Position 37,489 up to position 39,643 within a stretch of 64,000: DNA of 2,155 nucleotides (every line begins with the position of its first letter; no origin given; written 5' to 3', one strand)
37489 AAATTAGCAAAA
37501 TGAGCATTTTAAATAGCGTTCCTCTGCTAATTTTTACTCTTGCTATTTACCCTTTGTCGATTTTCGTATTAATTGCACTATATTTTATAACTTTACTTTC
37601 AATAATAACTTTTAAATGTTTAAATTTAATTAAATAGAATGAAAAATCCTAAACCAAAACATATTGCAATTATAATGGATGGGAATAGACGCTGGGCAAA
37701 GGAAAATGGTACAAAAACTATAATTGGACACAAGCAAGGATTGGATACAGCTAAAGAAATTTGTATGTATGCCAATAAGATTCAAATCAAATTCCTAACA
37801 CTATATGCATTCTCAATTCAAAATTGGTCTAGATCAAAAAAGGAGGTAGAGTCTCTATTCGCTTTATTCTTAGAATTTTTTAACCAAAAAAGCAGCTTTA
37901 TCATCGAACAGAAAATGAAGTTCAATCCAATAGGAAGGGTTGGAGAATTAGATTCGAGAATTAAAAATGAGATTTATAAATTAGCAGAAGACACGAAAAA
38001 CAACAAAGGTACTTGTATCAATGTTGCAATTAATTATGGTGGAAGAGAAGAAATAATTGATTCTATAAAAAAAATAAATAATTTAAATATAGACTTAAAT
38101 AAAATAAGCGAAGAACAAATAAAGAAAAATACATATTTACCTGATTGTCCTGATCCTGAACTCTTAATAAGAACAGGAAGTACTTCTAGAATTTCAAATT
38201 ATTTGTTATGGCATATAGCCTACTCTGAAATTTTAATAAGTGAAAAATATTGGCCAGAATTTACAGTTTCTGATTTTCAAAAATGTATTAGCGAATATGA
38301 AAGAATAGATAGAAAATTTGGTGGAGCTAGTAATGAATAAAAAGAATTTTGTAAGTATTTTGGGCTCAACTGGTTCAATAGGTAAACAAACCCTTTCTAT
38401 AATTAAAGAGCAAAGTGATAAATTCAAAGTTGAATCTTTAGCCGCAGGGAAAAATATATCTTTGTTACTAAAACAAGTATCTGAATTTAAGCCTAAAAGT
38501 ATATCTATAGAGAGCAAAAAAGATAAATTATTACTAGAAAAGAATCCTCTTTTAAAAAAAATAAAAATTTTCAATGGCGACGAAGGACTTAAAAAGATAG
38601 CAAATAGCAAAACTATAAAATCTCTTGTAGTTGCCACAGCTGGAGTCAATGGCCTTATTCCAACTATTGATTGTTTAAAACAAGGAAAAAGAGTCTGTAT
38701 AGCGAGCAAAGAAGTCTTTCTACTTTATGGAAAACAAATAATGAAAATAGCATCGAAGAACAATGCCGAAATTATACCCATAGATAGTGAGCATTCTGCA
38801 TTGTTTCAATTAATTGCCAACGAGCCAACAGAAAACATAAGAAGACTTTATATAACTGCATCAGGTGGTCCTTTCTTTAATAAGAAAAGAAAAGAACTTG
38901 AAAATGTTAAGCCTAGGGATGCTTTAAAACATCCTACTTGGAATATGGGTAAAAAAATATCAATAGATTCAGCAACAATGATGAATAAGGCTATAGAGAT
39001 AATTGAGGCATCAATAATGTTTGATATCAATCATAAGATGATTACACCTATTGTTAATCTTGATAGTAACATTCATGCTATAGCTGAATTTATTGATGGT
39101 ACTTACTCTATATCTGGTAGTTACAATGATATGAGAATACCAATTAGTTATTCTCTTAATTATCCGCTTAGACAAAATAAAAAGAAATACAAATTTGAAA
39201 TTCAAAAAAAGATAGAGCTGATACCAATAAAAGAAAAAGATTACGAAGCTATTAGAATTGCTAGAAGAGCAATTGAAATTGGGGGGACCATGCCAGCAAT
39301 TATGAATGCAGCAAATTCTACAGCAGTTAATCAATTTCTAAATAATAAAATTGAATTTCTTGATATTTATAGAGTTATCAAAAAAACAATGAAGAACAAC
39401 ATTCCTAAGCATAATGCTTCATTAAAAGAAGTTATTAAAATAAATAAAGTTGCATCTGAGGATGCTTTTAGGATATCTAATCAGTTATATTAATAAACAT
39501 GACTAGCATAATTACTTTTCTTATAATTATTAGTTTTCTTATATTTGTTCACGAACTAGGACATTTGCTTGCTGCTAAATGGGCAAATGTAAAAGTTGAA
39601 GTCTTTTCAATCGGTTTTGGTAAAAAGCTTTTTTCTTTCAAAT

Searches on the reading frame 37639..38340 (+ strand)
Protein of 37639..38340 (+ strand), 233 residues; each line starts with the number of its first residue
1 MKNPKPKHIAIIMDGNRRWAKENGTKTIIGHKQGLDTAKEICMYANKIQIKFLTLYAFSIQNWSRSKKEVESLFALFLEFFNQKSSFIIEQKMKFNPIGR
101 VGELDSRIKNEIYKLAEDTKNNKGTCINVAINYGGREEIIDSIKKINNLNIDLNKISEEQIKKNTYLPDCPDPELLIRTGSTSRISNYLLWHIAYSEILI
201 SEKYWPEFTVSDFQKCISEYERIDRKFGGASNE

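Call 68: search_protein_families(library=pfam, proteins=[window:37639-38340:+], max_evalue=0.01)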
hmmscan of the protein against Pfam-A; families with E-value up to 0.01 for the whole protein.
window:37639-38340:+ (233 aa): 1 family
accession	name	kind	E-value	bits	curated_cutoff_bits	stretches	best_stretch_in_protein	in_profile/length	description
PF01255.24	Prenyltransf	-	3.8e-72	242.8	27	1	12-228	1-219/219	Putative undecaprenyl diphosphate synthase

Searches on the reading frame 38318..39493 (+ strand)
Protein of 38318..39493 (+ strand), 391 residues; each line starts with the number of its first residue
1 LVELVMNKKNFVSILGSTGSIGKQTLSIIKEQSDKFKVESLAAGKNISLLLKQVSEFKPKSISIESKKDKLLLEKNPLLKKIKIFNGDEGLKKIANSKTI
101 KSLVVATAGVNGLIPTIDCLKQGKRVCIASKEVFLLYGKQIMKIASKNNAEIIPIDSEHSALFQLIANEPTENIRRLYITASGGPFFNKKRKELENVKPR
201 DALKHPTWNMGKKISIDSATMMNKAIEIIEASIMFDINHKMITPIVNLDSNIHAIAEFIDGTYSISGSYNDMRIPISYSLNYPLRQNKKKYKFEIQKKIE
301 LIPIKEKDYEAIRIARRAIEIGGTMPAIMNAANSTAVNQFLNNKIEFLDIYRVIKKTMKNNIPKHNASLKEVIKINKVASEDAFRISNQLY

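Call 68: search_protein_families(library=pfam, proteins=[window:38318-39493:+], max_evalue=0.01)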
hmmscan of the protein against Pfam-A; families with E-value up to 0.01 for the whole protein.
window:38318-39493:+ (391 aa): 4 families
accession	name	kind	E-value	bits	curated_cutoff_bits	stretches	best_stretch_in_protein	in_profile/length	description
PF08436.17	DXP_redisom_C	-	1.2e-38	131.5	26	1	152-235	1-84/84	1-deoxy-D-xylulose 5-phosphate reductoisomerase C-terminal domain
PF02670.22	DXP_reductoisom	-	3.1e-34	118.9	21.7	1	12-136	1-127/129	1-deoxy-D-xylulose 5-phosphate reductoisomerase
PF13288.12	DXPR_C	-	1.4e-29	103.1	27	1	269-379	3-112/115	DXP reductoisomerase C-terminal domain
PF03447.22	NAD_binding_3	-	0.0012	19.9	24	0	19-152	3-113/116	Homoserine dehydrogenase, NAD binding domain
